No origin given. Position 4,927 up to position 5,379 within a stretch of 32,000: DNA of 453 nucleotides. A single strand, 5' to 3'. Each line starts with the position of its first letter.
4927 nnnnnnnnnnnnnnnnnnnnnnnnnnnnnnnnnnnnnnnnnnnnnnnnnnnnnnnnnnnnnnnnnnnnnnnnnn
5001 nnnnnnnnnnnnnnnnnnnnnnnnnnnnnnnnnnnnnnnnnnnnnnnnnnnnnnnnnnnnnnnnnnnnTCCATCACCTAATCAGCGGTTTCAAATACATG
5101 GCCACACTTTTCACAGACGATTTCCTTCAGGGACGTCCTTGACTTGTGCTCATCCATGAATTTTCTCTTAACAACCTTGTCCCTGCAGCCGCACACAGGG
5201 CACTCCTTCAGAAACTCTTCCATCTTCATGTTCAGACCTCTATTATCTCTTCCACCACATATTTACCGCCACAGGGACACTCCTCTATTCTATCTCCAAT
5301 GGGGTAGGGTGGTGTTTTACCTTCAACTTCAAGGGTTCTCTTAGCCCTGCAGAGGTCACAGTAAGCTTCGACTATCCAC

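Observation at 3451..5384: Tight operon: two unannotated 50-aa Cys-knuckle sORFs, a radical SAM/SPASM enzyme and a small membrane protein (candidate peptide-maturation system)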

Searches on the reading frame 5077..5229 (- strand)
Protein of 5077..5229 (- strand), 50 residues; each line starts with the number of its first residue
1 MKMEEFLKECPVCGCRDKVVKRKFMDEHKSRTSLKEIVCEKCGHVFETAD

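Call 3: search_protein_families(library=pfam, proteins=[window:5077-5229:-], max_evalue=0.1)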
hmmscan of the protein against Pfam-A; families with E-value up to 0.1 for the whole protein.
window:5077-5229:- (50 aa): 11 families
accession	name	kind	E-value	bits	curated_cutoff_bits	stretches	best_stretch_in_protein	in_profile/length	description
PF14354.12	Lar_restr_allev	-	4.4e-06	27.3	28.6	1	7-44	3-33/58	Restriction alleviation protein Lar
PF05715.19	zf-piccolo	-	0.0009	20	30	1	9-44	2-37/60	Piccolo Zn-finger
PF09723.15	Zn_ribbon_8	-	0.0009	19.7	34.4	0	38-48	7-17/41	Zinc ribbon domain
PF21349.2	RUBY_RBDX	-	0.0028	17.5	26.5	0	4-14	13-23/30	Rubrerythrin, rubredoxin-like domain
PF11781.13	Zn_ribbon_RRN7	-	0.0051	16.9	27.1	1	5-17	2-14/32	Zinc-finger of RNA-polymerase I-specific TFIIB, Rrn7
PF07282.18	Cas12f1-like_TNB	-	0.0065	17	26.3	1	8-46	29-50/60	Cas12f1-like, TNB domain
PF08271.17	Zn_Ribbon_TF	-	0.0074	16.2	29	1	10-48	3-31/43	TFIIB zinc-binding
PF24029.1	DUF7340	-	0.049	13.9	27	1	8-45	7-47/62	Domain of unknown function (DUF7340)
PF23903.1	Phage_zn_bind_2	-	0.053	13.9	27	0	8-16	32-40/44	Phage zinc binding domain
PF10571.15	UPF0547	-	0.074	13.6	29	0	38-47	16-25/26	Uncharacterised protein family UPF0547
PF08273.17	Zn_Ribbon_Prim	-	0.09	13.5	23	0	9-44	5-33/37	Zinc-binding domain of primase-helicase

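Call 4: search_protein_families(library=ncbifam, proteins=[window:5077-5229:-], max_evalue=0.1)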
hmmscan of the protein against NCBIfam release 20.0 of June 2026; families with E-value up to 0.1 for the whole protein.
window:5077-5229:- (50 aa): 7 families
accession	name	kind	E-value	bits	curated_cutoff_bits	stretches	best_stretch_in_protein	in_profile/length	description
TIGR04165.1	methano_modCys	hypoth_equivalog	3.1e-25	88.2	60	1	1-50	1-50/50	TIGR04165 family Cys-rich peptide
TIGR03655.1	anti_R_Lar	subfamily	6.6e-06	26.3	39.6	1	7-46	1-38/55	Lar family restriction alleviation protein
NF047912.1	ECs_2282_CxxC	subfamily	0.0031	17.4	37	1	10-49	5-40/60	ECs_2282 family putative zinc-binding protein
TIGR00340.1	zpr1_rel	hypoth_equivalog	0.016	14.6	117.95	1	10-44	1-36/163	zinc finger protein ZPR1 homolog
NF041911.1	HVO_0649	equivalog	0.018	14.9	70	0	25-47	11-33/65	HVO_0649 family zinc finger protein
TIGR02605.1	CxxC_CxxC_SSSS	subfamily_domain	0.025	14.7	31.3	0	39-48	8-17/52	FmdB family zinc ribbon protein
NF005035.0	PRK06450.1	equivalog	0.037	12.8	301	1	20-48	2-30/338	threonine synthase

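Call 21: find_homologous_proteins(query=window:5077-5229:-, max_evalue=0.01)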
Query window:5077-5229:- (50 aa): 1 proteins with E <= 0.01 among 1 candidates.
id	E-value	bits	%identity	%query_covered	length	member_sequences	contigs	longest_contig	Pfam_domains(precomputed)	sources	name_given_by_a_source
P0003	2.0e-24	101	90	100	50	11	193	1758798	PF14354.14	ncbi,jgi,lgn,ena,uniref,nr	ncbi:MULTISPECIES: TIGR04165 family Cys-rich peptide [Methanothermobacter]|jgi:Cys-rich peptide (TIG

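Call 31: find_homologous_proteins(query=A2, max_evalue=0.01)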
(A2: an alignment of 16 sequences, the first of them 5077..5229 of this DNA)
Query A2 (16 sequences) (50 aa, profile of the alignment): 107 proteins with E <= 0.01 among 214 candidates.
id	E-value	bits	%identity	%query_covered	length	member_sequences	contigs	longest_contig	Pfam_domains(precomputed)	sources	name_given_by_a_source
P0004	3.8e-24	102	44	96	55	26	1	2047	PF14354.14,PF13248.12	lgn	-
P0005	6.6e-24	101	41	92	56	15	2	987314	-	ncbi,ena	-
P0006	8.0e-24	101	44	96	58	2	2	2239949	-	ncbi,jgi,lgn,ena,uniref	ncbi:TIGR04165 family Cys-rich peptide [Methanobacterium sp. ACI-7]|uniref:TIGR04165 family Cys-rich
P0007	8.5e-24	101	43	98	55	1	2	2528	PF14354.14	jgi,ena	-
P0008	1.7e-23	100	46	96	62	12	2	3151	PF13248.12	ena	-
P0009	3.4e-23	99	44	96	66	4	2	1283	PF13248.12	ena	-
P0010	3.5e-23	99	39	98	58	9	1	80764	PF14354.14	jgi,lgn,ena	jgi:Cys-rich peptide (TIGR04165 family)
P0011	5.1e-23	98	40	96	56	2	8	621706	-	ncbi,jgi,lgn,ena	jgi:Cys-rich peptide (TIGR04165 family)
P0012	5.6e-23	98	43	92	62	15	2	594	PF14354.14,PF08271.18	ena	-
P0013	6.5e-23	98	33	96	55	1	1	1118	PF13248.12,PF08271.18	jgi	jgi:Cys-rich peptide (TIGR04165 family)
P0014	6.5e-23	98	37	92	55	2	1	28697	PF13248.12,PF08271.18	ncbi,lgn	-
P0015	6.8e-23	98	44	96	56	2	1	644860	-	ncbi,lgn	ncbi:MAG: TIGR04165 family Cys-rich peptide [Methanobacterium sp.]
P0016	8.3e-23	98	39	92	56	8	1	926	-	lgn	-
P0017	8.5e-23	98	40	96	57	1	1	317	-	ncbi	-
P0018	2.1e-22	96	33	96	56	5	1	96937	-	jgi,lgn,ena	-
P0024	6.6e-22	95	38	100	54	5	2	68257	PF14354.14,PF13248.12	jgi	jgi:Cys-rich peptide (TIGR04165 family)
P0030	1.2e-21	94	43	92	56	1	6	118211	-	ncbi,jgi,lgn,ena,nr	ncbi:MAG: TIGR04165 family Cys-rich peptide [Methanobacterium sp.]|nr:TIGR04165 family Cys-rich pept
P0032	1.6e-21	94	36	100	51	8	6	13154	-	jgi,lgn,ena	jgi:Cys-rich peptide (TIGR04165 family)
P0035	1.9e-21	93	41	78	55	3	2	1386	-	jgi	jgi:Cys-rich peptide (TIGR04165 family)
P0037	3.5e-21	92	36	100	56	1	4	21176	-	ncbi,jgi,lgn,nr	ncbi:MAG: TIGR04165 family Cys-rich peptide [Euryarchaeota archaeon]|nr:TIGR04165 family Cys-rich pe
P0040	4.0e-21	92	35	96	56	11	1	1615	-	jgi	jgi:Cys-rich peptide (TIGR04165 family)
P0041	4.3e-21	92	38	78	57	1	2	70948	-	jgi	jgi:Cys-rich peptide (TIGR04165 family)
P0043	5.9e-21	92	44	78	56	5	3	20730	-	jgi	jgi:Cys-rich peptide (TIGR04165 family)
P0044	7.1e-21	92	34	94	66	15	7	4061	PF13248.12,PF08271.18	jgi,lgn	jgi:Cys-rich peptide (TIGR04165 family)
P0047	9.2e-21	91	44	78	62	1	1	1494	-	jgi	jgi:Cys-rich peptide (TIGR04165 family)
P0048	9.7e-21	91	30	92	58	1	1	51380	PF14354.14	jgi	jgi:Cys-rich peptide (TIGR04165 family)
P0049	1.0e-20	91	36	100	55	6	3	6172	-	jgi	jgi:Cys-rich peptide (TIGR04165 family)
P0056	1.7e-20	90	36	100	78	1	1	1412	-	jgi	jgi:Cys-rich peptide (TIGR04165 family)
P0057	1.9e-20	90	40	96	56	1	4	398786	-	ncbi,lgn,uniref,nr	ncbi:MAG: TIGR04165 family Cys-rich peptide [Methanobacterium sp.]|uniref:TIGR04165 family Cys-rich 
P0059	2.1e-20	90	39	92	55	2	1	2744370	-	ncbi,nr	ncbi:MAG: TIGR04165 family Cys-rich peptide [Methanobacterium sp. ERen5]|nr:MAG: TIGR04165 family Cy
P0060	2.1e-20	90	44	78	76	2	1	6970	-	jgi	jgi:Cys-rich peptide (TIGR04165 family)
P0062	3.1e-20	89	38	96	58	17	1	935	-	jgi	jgi:Cys-rich peptide (TIGR04165 family)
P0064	3.6e-20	89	41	98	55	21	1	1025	-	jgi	jgi:Cys-rich peptide (TIGR04165 family)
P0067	6.4e-20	88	35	92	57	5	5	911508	-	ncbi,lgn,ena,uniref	ncbi:MAG: TIGR04165 family Cys-rich peptide [Methanobacterium sp.]|uniref:TIGR04165 family Cys-rich 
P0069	8.4e-20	88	33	92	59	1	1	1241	PF14354.14,PF13248.12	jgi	jgi:Cys-rich peptide (TIGR04165 family)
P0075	3.0e-19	86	40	80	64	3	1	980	PF14354.14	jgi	jgi:Cys-rich peptide (TIGR04165 family)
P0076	3.5e-19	86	37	92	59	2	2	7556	-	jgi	jgi:Cys-rich peptide (TIGR04165 family)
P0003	3.6e-19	86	90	100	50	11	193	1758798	PF14354.14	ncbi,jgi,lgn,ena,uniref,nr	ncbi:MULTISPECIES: TIGR04165 family Cys-rich peptide [Methanothermobacter]|jgi:Cys-rich peptide (TIG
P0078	5.1e-19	86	35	96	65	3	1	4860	-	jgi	jgi:Cys-rich peptide (TIGR04165 family)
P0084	1.3e-18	84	41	92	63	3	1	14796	-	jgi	jgi:Cys-rich peptide (TIGR04165 family)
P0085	1.4e-18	84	31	96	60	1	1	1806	-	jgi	jgi:Cys-rich peptide (TIGR04165 family)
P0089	3.5e-18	83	32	94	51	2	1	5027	-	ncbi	ncbi:MAG TPA: TIGR04165 family Cys-rich peptide [Methanobacterium sp.]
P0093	5.9e-18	82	31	96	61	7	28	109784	PF14354.14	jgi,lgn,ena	jgi:Cys-rich peptide (TIGR04165 family)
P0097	5.0e-17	79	68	100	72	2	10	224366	PF14354.14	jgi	-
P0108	2.2e-9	55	39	94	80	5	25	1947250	-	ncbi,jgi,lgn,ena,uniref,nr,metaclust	ncbi:MAG: TIGR04165 family Cys-rich peptide [Euryarchaeota archaeon]|jgi:Cys-rich peptide (TIGR04165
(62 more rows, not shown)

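Call 32: find_encoding_contigs(protein=P0097, flank=5000, max_places=3)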
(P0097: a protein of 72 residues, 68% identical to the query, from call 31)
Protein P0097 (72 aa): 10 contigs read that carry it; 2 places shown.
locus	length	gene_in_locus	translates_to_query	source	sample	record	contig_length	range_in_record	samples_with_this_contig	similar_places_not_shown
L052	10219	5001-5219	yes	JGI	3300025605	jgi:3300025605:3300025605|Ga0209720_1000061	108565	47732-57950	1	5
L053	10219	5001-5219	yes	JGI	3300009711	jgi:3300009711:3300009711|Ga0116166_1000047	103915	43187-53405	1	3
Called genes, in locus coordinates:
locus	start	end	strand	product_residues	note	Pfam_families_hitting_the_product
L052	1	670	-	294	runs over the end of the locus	PF02082:Rrf2 (weak), PF03444:WHD_HrcA, PF08279:HTH_11 (weak), PF00571:CBS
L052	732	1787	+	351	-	PF00502:Phycobilisome (weak), PF02607:B12-binding_2, PF02310:B12-binding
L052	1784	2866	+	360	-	PF07536:HWE_HK (faint), PF07568:HisKA_2, PF13581:HATPase_c_2, PF02518:HATPase_c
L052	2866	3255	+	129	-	PF00293:NUDIX, PF14815:NUDIX_4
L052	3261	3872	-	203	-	PF06736:TMEM175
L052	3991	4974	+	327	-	PF01634:HisG, PF08029:HisG_C (faint)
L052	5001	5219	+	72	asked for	PF14354:Lar_restr_allev (weak)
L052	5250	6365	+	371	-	PF04055:Radical_SAM, PF13186:SPASM (weak)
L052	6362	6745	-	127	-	PF18743:AHJR-like (faint)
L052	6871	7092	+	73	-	-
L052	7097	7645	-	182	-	PF01978:TrmB, PF25213:HVO_A0261_N, PF01022:HTH_5, PF12802:MarR_2 (weak), PF12840:HTH_20 (weak), PF13412:HTH_24, PF08279:HTH_11 (weak), PF09339:HTH_IclR (weak), +1 more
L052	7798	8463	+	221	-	-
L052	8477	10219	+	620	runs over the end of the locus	PF00037:Fer4 (weak), PF12838:Fer4_7 (weak), PF13187:Fer4_9 (weak), PF13237:Fer4_10, PF01645:Glu_synthase, PF01070:FMN_dh, PF00478:IMPDH, PF03060:NMO, +4 more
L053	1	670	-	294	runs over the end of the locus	PF02082:Rrf2 (weak), PF03444:WHD_HrcA, PF08279:HTH_11 (weak), PF00571:CBS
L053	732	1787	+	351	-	PF00502:Phycobilisome (weak), PF02607:B12-binding_2, PF02310:B12-binding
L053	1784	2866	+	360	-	PF07536:HWE_HK (faint), PF07568:HisKA_2, PF13581:HATPase_c_2, PF02518:HATPase_c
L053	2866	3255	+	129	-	PF00293:NUDIX, PF14815:NUDIX_4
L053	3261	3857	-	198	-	PF06736:TMEM175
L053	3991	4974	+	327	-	PF01634:HisG, PF08029:HisG_C (faint)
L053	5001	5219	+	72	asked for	PF14354:Lar_restr_allev (weak)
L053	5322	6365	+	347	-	PF04055:Radical_SAM, PF13186:SPASM (weak)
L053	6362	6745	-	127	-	PF18743:AHJR-like (faint)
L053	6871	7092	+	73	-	-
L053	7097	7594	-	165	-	PF01978:TrmB, PF12802:MarR_2 (weak), PF25213:HVO_A0261_N, PF01022:HTH_5, PF08279:HTH_11 (weak), PF12840:HTH_20 (weak), PF13412:HTH_24, PF09339:HTH_IclR (weak), +1 more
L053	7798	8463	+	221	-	-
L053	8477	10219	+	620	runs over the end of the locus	PF00037:Fer4 (weak), PF12838:Fer4_7 (weak), PF13187:Fer4_9 (weak), PF13237:Fer4_10, PF01645:Glu_synthase, PF01070:FMN_dh, PF00478:IMPDH, PF03060:NMO, +4 more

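Call 33: find_encoding_contigs(protein=P0108, flank=5000, max_places=3)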
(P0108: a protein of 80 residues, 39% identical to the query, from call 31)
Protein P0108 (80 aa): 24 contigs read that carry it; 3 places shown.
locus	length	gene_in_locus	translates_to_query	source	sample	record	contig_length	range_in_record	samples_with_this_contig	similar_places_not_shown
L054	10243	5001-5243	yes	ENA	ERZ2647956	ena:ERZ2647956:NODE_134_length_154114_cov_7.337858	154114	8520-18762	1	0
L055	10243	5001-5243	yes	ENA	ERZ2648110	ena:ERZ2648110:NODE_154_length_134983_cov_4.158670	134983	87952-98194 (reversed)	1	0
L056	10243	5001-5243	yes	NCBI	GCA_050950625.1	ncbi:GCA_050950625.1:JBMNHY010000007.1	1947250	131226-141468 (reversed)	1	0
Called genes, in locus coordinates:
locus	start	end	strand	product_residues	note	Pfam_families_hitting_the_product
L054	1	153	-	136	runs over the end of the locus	-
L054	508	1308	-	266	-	PF01471:PG_binding_1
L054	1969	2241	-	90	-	-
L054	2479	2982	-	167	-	PF00293:NUDIX, PF14815:NUDIX_4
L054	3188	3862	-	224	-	PF01471:PG_binding_1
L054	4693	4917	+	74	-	-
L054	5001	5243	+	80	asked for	-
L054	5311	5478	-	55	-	-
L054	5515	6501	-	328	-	PF01336:tRNA_anti-codon, PF07514:TraI_2 (faint), PF01966:HD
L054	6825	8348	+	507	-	PF23023:Anti-Pycsar_Apyc1 (faint), PF00753:Lactamase_B (weak), PF12706:Lactamase_B_2, PF13483:Lactamase_B_3 (faint), PF07521:RMMBL (weak)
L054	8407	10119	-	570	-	-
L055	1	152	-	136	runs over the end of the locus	-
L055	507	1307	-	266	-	PF01471:PG_binding_1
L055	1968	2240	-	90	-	-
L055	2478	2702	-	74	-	-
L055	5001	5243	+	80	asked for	-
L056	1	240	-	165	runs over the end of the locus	-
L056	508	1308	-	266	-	PF01471:PG_binding_1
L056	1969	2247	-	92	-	-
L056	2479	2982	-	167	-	PF00293:NUDIX, PF14815:NUDIX_4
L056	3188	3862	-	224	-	PF01471:PG_binding_1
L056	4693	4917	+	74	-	-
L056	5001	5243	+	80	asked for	-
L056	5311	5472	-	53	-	-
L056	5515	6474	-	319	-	PF01336:tRNA_anti-codon, PF07514:TraI_2 (faint), PF01966:HD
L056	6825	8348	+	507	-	PF23023:Anti-Pycsar_Apyc1 (faint), PF00753:Lactamase_B (weak), PF12706:Lactamase_B_2, PF13483:Lactamase_B_3 (faint), PF07521:RMMBL (weak)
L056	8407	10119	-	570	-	-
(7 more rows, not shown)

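Call 52: predict_structure(alignment_id=A3)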
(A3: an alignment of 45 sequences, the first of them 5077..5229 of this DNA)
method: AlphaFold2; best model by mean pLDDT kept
length: 50 residues; sequences in the alignment: 45
mean_pLDDT: 66.4   pTM: 0.43
mean pLDDT of the five models: 66.4, 65.8, 65.3, 64.0, 61.3
residues with pLDDT >= 90: 0; 70-90: 21; 50-70: 28; < 50: 1
segments of 3 or more residues with pLDDT < 50: none
pLDDT, mean of each block of 10 residues (from residue 1): 65 75 56 65 70
secondary structure, 60 per line:
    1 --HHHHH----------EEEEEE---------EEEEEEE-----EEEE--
elements in order: H3-7 E18-23 E33-39 E45-48

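Call 63: fold_search(model_id=the predicted structure, library=pdb)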
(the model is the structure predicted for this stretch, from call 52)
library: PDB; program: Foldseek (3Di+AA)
matches with E <= 10: 91; with E <= 0.001: 0
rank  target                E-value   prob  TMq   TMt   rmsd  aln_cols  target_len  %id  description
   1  6upy_I                1.0e-01  0.77  0.43  0.24   3.7        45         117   33  RNA polymerase II elongation complex with 5-guanidinohydantoin lesion in state 2E (released 2020-06-10)
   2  6upx_I                1.3e-01  0.75  0.44  0.24   3.5        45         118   33  RNA polymerase II elongation complex with 5-guanidinohydantoin lesion in state 1 (released 2020-06-10)
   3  4ym7_EI               3.6e-01  0.54  0.45  0.24   3.9        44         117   20  RNA polymerase I structure with an alternative dimer hinge (released 2015-09-09)
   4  9k3b_V                9.6e-01  0.41  0.49  0.08   5.6        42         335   31  Human RNA Polymerase III de novo transcribing complex 10 overall (TC10-overall) (released 2025-04-16)
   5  6f40_V                9.6e-01  0.30  0.47  0.09   3.9        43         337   23  RNA Polymerase III open complex (released 2018-01-17)
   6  9qf4_Be               1.0e+00  0.12  0.34  0.23   4.8        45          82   31  Structure of P. furiosus 70S ribosome grown at 95 degC (released 2025-11-05)
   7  5iy6_U                1.1e+00  0.20  0.43  0.16   4.1        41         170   17  Human holo-PIC in the closed state (released 2016-05-18)
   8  9k2g_V                1.2e+00  0.35  0.49  0.68   5.6        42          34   31  Human RNA Polymerase III de novo transcribing complex 13 (TC13) (released 2025-04-16)
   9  8d4a_A                1.2e+00  0.23  0.39  0.02   4.1        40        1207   25  Cas12a2 quaternary complex (released 2023-01-18)
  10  7oqy_Y                1.2e+00  0.20  0.38  0.23   4.1        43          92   26  Cryo-EM structure of the cellular negative regulator TFS4 bound to the archaeal RNA polymerase (released 2021-08-25)
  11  3cng_C                1.3e+00  0.21  0.43  0.15   5.1        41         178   20  Crystal structure of NUDIX hydrolase from Nitrosomonas europaea (released 2008-04-08)
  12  6skf_Bg               1.3e+00  0.15  0.35  0.23   4.4        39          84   33  Cryo-EM Structure of T. kodakarensis 70S ribosome (released 2020-07-29)
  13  1tfi_MODEL_1_A        1.5e+00  0.28  0.51  0.51   2.7        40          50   18  A NOVEL ZN FINGER MOTIF IN THE BASAL TRANSCRIPTIONAL MACHINERY: THREE-DIMENSIONAL NMR STUDIES OF THE NUCLEIC-A (released 1993-10-31)
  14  3cng_B                1.5e+00  0.20  0.43  0.15   5.2        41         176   20  Crystal structure of NUDIX hydrolase from Nitrosomonas europaea (released 2008-04-08)
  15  9qf5_Be               1.5e+00  0.18  0.38  0.25   5.3        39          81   31  Structure of P. furiosus 70S ribosome grown at 102deg (released 2025-11-05)
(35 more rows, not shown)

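Call 66: find_encoding_contigs(protein=P0003, flank=4000, max_places=8)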
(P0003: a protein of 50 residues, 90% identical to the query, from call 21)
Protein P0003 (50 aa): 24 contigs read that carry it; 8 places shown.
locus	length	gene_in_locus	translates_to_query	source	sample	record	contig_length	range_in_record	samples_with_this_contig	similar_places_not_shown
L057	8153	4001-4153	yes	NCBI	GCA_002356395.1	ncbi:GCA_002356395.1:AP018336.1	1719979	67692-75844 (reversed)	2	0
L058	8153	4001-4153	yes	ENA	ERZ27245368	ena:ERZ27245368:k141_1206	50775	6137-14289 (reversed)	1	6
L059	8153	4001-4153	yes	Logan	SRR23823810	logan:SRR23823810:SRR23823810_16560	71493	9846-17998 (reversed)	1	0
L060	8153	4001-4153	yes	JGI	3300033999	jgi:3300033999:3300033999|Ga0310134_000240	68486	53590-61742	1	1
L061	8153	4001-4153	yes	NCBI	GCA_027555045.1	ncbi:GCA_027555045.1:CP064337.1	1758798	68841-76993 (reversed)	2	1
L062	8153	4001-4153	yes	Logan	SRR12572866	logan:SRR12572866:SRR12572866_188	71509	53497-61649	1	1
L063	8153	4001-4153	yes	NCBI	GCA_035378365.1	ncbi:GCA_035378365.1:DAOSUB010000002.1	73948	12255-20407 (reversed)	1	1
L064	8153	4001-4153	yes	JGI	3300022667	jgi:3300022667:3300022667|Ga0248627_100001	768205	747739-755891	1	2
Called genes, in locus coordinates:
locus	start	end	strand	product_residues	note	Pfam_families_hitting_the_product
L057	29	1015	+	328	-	PF01634:HisG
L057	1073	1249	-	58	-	-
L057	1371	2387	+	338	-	PF09373:PMBR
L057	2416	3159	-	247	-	PF00881:Nitroreductase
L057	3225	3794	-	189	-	PF04832:SOUL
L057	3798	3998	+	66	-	-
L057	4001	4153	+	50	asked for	PF14354:Lar_restr_allev (weak)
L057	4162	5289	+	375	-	PF04055:Radical_SAM, PF13186:SPASM (weak)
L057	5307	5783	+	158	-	PF01988:VIT1 (faint)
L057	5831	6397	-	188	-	PF00882:Zn_dep_PLPC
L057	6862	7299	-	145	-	-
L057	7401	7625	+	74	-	-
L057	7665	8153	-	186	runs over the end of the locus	PF01978:TrmB (weak), PF01022:HTH_5, PF13412:HTH_24 (weak), PF25213:HVO_A0261_N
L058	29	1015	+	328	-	PF01634:HisG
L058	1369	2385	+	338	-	PF09373:PMBR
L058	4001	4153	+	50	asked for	PF14354:Lar_restr_allev (weak)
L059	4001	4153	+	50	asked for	PF14354:Lar_restr_allev (weak)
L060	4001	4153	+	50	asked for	PF14354:Lar_restr_allev (weak)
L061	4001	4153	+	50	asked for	PF14354:Lar_restr_allev (weak)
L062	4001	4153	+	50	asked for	PF14354:Lar_restr_allev (weak)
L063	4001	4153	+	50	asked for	PF14354:Lar_restr_allev (weak)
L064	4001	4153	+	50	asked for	PF14354:Lar_restr_allev (weak)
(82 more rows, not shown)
